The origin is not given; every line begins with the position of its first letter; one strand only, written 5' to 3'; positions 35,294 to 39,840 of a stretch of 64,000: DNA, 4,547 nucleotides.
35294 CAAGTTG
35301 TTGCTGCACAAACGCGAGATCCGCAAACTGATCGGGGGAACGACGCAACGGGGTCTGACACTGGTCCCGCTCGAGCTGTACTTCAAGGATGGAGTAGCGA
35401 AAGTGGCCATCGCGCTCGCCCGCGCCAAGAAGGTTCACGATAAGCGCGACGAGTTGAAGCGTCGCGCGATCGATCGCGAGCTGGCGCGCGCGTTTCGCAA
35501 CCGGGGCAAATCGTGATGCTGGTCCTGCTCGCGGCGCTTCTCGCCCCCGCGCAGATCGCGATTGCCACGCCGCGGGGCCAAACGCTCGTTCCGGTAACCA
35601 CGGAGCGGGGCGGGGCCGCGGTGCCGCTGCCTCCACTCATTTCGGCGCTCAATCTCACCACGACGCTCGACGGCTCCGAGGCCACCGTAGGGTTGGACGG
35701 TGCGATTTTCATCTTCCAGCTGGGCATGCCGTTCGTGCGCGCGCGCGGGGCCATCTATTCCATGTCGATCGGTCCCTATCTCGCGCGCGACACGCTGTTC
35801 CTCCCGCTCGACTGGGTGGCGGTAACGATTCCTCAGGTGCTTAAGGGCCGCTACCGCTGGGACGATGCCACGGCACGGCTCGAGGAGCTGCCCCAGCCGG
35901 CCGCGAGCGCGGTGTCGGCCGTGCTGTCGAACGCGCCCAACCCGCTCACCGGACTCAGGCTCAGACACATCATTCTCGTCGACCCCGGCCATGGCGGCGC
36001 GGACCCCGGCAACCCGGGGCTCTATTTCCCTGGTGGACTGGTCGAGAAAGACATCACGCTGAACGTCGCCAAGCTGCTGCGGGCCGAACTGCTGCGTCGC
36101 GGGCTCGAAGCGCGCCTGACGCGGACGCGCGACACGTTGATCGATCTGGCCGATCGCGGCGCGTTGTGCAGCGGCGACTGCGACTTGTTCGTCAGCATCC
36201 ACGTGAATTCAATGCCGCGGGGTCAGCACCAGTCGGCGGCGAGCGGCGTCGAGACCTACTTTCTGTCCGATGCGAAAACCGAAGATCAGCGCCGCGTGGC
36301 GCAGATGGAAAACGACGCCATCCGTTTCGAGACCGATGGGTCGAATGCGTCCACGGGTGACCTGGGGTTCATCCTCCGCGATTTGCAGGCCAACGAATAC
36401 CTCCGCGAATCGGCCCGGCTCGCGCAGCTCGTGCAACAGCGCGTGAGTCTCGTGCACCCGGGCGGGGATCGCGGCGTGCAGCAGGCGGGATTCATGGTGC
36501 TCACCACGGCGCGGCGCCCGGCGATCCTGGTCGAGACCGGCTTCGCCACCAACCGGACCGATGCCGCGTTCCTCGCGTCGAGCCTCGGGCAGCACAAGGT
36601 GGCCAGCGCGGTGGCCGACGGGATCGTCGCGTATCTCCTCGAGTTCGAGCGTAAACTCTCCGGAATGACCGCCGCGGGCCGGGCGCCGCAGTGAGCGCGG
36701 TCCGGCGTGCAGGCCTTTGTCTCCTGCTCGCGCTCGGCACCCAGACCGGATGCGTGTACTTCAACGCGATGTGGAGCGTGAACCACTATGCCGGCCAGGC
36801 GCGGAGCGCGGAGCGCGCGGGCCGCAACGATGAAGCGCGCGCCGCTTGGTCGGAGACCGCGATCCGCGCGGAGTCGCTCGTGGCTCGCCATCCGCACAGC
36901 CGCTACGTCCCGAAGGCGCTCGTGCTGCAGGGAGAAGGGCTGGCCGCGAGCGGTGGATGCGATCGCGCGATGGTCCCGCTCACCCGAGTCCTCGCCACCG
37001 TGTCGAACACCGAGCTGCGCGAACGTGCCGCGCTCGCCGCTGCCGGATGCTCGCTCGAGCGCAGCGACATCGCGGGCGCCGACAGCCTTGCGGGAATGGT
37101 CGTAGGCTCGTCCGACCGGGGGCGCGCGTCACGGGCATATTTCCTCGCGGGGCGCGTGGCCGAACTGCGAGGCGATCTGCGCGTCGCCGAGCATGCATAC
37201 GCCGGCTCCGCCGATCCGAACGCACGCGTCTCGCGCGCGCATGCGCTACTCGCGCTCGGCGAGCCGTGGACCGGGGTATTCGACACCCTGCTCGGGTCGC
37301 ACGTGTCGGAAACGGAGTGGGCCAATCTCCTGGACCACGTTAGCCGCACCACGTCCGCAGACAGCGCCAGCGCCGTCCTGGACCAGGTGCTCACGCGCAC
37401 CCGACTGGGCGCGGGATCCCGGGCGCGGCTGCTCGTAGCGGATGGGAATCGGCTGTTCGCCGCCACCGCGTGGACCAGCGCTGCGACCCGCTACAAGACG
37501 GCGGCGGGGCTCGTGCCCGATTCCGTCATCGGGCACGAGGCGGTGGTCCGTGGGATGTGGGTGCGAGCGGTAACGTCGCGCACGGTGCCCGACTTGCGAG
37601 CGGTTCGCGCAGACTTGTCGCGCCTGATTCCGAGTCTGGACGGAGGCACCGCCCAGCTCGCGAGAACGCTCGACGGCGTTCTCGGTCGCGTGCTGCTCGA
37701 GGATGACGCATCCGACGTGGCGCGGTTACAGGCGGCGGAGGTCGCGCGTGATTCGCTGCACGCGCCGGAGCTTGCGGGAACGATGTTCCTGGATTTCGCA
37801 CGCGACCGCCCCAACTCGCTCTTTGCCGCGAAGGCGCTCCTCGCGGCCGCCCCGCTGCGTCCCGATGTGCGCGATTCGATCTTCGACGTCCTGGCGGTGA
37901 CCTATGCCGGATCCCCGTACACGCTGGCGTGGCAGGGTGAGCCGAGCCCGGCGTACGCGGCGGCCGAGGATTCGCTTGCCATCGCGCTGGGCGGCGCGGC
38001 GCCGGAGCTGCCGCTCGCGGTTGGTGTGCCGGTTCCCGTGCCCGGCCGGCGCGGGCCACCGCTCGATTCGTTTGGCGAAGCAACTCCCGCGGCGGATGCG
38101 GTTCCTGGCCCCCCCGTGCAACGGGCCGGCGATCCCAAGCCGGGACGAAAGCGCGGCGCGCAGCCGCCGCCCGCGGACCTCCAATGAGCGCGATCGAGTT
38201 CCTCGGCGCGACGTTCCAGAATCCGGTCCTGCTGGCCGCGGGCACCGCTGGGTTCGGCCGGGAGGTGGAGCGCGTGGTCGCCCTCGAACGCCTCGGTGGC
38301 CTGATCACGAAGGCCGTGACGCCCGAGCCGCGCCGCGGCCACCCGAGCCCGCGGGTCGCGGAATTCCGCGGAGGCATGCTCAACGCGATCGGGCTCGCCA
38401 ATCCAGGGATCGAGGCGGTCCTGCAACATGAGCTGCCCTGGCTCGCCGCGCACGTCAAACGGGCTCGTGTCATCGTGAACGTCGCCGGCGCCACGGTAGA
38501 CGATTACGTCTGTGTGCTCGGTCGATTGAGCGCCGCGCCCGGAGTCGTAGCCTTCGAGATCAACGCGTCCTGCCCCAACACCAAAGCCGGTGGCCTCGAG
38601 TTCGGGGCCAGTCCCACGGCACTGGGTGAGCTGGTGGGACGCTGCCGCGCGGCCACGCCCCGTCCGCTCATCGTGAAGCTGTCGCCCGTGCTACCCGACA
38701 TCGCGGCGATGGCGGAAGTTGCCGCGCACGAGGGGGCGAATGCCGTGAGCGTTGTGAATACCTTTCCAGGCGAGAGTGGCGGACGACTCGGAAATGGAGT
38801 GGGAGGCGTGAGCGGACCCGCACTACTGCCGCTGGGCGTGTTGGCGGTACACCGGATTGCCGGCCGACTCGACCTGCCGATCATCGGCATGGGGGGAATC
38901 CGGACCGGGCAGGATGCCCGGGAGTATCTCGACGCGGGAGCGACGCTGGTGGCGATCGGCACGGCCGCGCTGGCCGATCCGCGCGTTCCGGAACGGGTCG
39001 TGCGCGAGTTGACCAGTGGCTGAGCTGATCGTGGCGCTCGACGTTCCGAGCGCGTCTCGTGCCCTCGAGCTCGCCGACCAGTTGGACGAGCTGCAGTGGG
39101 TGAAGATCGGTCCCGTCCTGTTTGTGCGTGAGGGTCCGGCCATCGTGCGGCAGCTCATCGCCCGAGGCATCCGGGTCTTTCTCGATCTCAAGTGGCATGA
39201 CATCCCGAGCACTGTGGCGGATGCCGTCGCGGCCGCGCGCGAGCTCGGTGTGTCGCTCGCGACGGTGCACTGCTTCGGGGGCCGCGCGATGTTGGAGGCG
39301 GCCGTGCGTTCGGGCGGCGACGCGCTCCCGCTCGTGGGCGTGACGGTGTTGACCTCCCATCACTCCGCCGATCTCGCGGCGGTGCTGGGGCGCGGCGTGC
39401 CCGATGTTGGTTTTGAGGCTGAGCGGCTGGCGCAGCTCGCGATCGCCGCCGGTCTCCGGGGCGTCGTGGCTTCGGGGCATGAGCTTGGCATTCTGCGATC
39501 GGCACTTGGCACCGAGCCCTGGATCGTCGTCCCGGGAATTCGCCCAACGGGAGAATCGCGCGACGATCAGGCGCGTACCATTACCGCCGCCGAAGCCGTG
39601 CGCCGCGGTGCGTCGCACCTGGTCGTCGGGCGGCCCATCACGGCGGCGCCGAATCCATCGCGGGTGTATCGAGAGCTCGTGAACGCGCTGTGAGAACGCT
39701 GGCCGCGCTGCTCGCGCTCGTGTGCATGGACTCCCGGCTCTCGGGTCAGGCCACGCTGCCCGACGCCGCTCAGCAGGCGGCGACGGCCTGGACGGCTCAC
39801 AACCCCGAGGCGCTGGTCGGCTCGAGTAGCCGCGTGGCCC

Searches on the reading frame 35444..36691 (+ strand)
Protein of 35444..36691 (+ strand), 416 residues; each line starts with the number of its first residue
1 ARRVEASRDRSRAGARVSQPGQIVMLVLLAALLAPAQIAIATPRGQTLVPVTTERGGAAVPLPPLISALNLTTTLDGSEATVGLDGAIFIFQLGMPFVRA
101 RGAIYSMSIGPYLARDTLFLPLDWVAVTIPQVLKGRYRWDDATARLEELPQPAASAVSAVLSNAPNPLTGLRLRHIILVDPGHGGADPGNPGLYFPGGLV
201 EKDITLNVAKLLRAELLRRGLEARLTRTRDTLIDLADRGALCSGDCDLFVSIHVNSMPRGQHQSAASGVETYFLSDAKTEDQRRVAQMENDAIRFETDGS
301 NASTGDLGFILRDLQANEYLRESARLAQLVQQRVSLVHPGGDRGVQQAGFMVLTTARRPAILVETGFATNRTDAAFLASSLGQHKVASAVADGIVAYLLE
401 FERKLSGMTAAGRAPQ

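Call 70: search_protein_families(library=pfam, proteins=[window:35444-36691:+], max_evalue=0.000001)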
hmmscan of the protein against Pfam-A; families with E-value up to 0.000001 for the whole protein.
window:35444-36691:+ (416 aa): 1 family
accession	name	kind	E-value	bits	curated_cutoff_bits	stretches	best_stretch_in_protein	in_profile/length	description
PF01520.23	Amidase_3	-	1.6e-42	145.9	27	1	177-394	1-172/174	N-acetylmuramoyl-L-alanine amidase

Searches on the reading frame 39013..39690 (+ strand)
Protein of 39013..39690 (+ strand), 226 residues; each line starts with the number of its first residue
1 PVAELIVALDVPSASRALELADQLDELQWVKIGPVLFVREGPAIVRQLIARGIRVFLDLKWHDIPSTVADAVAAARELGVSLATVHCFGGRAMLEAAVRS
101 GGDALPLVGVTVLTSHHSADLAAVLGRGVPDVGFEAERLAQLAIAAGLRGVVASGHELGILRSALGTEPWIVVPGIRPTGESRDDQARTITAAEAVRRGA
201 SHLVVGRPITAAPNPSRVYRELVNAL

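Call 70: search_protein_families(library=pfam, proteins=[window:39013-39690:+], max_evalue=0.000001)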
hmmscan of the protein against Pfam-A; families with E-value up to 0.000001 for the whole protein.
window:39013-39690:+ (226 aa): 1 family
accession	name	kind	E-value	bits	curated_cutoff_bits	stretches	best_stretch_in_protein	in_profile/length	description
PF00215.30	OMPdecase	-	1.4e-48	166.2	27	1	4-221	2-220/221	Orotidine 5'-phosphate decarboxylase / HUMPS family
